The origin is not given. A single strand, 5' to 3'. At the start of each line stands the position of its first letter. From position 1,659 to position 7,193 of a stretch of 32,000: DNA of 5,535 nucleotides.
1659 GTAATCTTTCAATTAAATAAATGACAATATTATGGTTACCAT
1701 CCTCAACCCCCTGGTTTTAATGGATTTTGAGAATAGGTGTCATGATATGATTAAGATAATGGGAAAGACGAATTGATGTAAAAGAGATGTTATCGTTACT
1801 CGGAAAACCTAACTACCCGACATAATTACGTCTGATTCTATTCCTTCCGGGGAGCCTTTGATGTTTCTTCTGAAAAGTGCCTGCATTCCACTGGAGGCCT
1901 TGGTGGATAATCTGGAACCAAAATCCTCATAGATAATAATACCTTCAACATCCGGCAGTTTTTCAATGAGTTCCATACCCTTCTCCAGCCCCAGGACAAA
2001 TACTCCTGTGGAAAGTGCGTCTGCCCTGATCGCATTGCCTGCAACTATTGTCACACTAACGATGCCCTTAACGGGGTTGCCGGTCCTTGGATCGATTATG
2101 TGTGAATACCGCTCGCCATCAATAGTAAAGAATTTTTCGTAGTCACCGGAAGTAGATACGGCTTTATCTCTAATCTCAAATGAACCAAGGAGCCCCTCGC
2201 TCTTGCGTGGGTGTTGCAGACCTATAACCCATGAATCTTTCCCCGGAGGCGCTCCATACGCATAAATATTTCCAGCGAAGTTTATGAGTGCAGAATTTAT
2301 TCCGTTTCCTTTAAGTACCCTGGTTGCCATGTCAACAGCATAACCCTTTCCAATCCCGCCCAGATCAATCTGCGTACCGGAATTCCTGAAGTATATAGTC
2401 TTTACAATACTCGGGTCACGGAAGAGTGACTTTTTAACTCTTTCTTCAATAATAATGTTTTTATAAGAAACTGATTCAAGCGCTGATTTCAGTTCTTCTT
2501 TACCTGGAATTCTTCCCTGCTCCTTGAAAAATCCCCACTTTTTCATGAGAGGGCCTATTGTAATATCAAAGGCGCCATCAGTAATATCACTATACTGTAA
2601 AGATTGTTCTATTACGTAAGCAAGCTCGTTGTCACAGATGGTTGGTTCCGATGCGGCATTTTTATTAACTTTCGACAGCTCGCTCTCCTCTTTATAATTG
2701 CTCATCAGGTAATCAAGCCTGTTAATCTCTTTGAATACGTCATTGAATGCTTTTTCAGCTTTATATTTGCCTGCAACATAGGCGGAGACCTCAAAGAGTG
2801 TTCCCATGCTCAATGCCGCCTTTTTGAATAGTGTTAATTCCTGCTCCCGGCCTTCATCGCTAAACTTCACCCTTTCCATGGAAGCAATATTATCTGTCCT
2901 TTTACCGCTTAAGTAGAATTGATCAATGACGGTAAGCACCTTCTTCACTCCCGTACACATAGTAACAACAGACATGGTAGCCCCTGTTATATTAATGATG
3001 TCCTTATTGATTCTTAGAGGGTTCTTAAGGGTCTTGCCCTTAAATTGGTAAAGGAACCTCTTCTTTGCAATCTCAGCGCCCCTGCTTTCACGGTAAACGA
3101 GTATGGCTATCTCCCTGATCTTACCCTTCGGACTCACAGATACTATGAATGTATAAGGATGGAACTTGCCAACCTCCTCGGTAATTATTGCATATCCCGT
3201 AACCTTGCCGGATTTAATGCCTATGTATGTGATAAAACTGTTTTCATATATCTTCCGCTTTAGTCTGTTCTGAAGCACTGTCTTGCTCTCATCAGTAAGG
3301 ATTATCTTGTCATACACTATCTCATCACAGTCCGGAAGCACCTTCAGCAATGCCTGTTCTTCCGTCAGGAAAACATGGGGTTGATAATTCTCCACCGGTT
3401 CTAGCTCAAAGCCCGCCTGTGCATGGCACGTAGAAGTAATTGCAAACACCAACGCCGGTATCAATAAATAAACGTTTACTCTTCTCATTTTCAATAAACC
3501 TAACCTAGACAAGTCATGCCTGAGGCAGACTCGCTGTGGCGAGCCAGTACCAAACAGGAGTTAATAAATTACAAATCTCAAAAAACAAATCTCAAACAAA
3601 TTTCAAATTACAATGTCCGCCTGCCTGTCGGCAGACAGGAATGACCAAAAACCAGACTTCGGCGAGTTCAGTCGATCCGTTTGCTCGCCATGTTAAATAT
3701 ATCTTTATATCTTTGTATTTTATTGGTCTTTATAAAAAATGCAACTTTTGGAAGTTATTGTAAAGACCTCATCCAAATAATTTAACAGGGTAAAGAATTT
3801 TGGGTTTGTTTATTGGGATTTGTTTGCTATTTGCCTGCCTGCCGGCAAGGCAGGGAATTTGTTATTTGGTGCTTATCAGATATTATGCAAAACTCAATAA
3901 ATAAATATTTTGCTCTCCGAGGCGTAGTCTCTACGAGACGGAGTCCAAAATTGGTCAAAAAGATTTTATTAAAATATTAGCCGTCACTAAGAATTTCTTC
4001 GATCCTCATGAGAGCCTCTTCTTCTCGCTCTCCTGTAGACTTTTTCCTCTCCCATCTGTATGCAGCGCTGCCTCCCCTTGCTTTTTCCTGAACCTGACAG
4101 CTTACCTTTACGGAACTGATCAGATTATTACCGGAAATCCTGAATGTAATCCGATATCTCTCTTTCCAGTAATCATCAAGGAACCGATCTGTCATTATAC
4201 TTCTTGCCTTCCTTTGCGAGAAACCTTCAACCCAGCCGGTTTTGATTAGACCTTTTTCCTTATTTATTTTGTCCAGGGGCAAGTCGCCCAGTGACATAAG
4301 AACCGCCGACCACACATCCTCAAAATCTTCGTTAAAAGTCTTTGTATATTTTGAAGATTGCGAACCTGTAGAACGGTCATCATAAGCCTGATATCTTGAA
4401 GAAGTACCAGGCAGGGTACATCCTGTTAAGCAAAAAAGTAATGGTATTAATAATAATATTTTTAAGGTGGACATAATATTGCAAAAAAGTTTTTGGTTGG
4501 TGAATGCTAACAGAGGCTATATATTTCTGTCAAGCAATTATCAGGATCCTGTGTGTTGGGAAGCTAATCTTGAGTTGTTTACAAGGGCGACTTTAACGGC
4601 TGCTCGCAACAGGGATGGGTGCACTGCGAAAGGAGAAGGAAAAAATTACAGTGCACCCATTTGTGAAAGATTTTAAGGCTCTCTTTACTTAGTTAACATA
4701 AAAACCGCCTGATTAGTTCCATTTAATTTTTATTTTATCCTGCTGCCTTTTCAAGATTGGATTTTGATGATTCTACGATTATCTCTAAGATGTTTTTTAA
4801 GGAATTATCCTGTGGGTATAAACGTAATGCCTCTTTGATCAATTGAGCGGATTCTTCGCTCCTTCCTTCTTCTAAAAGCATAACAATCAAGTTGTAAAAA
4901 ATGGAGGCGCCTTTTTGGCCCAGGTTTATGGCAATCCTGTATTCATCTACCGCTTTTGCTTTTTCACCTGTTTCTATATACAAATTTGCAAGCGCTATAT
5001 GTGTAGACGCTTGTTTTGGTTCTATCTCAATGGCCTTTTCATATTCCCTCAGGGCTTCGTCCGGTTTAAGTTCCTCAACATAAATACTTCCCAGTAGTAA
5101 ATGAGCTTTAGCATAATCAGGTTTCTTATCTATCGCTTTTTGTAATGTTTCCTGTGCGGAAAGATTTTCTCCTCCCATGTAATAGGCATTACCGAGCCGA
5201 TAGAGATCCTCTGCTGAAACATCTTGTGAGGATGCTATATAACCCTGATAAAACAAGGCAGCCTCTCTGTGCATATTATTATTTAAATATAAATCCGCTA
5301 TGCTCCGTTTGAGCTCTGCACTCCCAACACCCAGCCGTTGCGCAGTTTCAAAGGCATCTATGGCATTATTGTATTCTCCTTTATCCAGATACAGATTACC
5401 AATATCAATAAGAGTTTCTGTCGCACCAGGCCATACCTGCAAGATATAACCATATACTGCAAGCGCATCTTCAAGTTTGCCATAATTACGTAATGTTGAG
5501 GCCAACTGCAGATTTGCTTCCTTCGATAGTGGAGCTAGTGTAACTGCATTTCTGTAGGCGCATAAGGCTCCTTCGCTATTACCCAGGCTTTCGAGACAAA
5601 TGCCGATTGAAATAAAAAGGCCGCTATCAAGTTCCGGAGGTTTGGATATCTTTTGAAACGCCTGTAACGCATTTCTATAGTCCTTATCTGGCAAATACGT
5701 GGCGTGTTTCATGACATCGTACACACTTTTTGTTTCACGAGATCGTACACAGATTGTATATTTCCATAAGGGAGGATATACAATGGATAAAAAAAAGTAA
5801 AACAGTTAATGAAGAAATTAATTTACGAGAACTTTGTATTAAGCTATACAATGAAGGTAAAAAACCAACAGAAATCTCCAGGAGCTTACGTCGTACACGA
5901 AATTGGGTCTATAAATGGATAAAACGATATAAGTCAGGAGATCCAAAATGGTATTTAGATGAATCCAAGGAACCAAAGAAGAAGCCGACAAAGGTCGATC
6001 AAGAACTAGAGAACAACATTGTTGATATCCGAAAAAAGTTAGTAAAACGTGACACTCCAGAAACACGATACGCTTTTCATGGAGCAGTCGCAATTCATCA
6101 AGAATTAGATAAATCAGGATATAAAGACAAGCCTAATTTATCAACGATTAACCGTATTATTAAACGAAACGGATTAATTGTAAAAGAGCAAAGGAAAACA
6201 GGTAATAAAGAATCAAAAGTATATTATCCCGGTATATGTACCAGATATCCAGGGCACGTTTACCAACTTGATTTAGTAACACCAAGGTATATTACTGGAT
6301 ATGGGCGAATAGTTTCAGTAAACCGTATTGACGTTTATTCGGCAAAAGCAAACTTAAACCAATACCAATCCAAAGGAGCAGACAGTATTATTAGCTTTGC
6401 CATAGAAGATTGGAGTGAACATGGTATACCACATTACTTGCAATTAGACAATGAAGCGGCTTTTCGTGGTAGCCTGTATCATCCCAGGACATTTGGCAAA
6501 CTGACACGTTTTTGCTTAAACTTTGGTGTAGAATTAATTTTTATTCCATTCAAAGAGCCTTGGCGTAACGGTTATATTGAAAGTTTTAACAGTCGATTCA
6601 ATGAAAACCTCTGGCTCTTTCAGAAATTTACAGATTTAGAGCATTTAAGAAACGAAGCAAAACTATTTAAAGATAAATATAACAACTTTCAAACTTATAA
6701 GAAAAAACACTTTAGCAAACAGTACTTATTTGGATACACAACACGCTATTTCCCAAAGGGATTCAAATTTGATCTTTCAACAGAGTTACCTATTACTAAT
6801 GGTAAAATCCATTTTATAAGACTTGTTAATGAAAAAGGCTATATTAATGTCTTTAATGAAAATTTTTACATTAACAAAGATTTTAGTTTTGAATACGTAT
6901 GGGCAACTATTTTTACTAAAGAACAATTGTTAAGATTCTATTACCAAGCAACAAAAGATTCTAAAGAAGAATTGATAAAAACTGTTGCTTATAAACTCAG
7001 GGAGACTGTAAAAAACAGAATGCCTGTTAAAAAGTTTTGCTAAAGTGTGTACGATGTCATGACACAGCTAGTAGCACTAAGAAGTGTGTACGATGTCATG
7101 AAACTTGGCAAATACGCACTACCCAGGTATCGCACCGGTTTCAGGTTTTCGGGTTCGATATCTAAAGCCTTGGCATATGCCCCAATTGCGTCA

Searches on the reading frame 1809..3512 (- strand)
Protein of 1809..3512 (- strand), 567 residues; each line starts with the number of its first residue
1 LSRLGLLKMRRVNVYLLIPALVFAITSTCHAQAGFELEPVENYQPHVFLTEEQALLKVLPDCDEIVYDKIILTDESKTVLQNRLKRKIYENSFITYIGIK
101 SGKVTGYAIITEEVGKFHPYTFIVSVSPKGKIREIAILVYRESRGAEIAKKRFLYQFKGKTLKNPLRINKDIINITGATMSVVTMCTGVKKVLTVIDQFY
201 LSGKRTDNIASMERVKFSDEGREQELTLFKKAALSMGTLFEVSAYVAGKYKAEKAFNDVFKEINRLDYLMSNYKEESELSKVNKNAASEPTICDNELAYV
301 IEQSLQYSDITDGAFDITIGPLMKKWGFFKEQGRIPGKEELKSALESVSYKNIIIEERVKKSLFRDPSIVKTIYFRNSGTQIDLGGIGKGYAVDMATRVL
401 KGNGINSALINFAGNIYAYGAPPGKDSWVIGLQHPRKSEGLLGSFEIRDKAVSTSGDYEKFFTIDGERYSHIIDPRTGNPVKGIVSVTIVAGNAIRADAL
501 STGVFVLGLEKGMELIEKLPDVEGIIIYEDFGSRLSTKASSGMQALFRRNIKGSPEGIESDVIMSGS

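Call 59: search_protein_families(library=pfam, proteins=[window:1809-3512:-], max_evalue=0.0001)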
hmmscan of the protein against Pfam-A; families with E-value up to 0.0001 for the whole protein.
window:1809-3512:- (567 aa): 2 families
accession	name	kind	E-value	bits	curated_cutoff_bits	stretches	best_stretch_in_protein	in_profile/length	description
PF02424.20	ApbE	-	1.2e-88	297.5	25.6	1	236-525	1-265/266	ApbE family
PF04205.19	FMN_bind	-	8.2e-06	26.8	22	1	119-193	5-76/77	FMN-binding domain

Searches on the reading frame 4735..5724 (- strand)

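Call 59: search_protein_families(library=pfam, proteins=[window:4735-5724:-], max_evalue=0.0001)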
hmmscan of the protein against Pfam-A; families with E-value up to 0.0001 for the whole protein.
window:4735-5724:- (329 aa): 23 families
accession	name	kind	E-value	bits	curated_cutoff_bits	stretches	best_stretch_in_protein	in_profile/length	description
PF13432.12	TPR_16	-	5.9e-26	91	32.7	3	244-306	2-64/65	Tetratricopeptide repeat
PF07719.23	TPR_2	-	3e-25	86.6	27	0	205-237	1-33/34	Tetratricopeptide repeat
PF00515.34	TPR_1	-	6.9e-25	86.2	27.8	1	205-237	1-33/34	Tetratricopeptide repeat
PF13414.12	TPR_11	-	1.7e-20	72.9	26.8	2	178-216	1-39/42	TPR repeat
PF14559.12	TPR_19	-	4.4e-19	69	25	1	220-260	6-46/68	Tetratricopeptide repeat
PF13181.12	TPR_8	-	3.4e-18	64.6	25.7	0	205-237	1-33/34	Tetratricopeptide repeat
PF13428.12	TPR_14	-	1.5e-16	59.7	23.5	0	206-248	2-44/44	Tetratricopeptide repeat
PF13424.12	TPR_12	-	4e-15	56.2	30.1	0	205-266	3-72/77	Tetratricopeptide repeat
PF13431.12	TPR_17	-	3.8e-14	52.1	24.4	0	228-259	2-33/34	Tetratricopeptide repeat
PF13174.12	TPR_6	-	2.6e-13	50.1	26.3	0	174-203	3-32/33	Tetratricopeptide repeat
PF23914.1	TPR_CcmH_CycH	-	1.2e-12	48.4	42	1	194-307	39-155/158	Cytochrome c-type biogenesis protein H TPR domain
PF13176.12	TPR_7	-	3.2e-12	46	27.9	0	105-134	2-33/36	Tetratricopeptide repeat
PF13429.12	TPR_15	-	2.2e-09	37.6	26.2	1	106-310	12-217/280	Tetratricopeptide repeat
PF13371.12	TPR_9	-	2.2e-08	34.4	35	0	82-128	9-55/73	Tetratricopeptide repeat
PF12895.13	ANAPC3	-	2.9e-08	34.3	27.2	0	153-230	5-81/82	Anaphase-promoting complex, cyclosome, subunit 3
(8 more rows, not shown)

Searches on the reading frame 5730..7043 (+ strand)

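Call 59: search_protein_families(library=pfam, proteins=[window:5730-7043:+], max_evalue=0.0001)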
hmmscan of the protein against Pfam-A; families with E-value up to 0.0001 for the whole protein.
window:5730-7043:+ (437 aa): 4 families
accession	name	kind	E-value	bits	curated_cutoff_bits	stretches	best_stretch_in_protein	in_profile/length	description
PF13384.12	HTH_23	-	5.9e-10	39.1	24.6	1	34-72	8-47/50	Homeodomain-like domain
PF13683.12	rve_3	-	1.2e-08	35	26.5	1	266-320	2-56/67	Integrase core domain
PF13551.12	HTH_29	-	1.8e-08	34.8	28.1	1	35-94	3-63/64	Winged helix-turn helix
PF13565.12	HTH_32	-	4.8e-07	30.7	33.7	1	59-144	1-73/73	Homeodomain-like domain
